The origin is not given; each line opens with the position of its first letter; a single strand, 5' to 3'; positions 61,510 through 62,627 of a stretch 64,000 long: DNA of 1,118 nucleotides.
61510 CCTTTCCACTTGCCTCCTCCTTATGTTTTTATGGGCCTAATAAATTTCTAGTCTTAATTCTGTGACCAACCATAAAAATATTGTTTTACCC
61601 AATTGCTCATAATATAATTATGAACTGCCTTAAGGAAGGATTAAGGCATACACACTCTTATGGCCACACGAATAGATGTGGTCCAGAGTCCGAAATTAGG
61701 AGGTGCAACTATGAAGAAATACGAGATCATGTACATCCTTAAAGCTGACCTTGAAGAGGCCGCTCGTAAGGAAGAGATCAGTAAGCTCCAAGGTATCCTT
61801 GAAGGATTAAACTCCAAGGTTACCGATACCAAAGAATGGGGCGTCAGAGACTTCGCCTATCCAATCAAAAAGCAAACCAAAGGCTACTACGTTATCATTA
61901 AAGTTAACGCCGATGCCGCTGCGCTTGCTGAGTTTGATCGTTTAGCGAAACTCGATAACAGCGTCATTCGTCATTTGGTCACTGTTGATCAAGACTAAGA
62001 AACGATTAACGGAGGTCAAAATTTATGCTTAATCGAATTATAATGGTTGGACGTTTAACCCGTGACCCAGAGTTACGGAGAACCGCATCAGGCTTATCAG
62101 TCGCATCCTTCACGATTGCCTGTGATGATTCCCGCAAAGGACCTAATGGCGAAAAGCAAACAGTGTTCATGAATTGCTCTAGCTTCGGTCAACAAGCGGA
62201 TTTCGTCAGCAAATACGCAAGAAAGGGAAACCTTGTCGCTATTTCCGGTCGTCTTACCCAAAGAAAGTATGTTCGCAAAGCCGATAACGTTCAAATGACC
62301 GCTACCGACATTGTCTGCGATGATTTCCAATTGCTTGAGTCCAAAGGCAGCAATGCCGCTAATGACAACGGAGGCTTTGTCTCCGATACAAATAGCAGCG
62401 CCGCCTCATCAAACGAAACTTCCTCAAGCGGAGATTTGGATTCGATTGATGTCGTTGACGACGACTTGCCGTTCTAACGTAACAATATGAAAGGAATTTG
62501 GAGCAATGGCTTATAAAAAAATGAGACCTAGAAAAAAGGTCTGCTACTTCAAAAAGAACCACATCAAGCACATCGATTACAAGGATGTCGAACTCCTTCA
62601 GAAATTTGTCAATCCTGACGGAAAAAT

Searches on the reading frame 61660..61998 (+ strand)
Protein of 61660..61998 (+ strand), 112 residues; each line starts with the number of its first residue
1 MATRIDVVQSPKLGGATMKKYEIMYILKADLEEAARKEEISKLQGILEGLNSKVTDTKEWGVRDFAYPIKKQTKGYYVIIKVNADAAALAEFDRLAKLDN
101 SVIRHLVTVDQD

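Call 58: search_protein_families(library=pfam, proteins=[window:61660-61998:+])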
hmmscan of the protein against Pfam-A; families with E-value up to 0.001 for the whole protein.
window:61660-61998:+ (112 aa): 1 family
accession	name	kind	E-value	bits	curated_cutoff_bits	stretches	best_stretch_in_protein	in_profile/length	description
PF01250.22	Ribosomal_S6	-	2.3e-28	98.6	27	1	20-107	1-88/90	Ribosomal protein S6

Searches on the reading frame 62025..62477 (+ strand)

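Call 58: search_protein_families(library=pfam, proteins=[window:62025-62477:+])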
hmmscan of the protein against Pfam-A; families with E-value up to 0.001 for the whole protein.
window:62025-62477:+ (150 aa): 1 family
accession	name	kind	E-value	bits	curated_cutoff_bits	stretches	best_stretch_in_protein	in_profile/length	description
PF00436.31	SSB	-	2.5e-28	98.6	26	1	2-104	1-104/104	Single-strand binding protein family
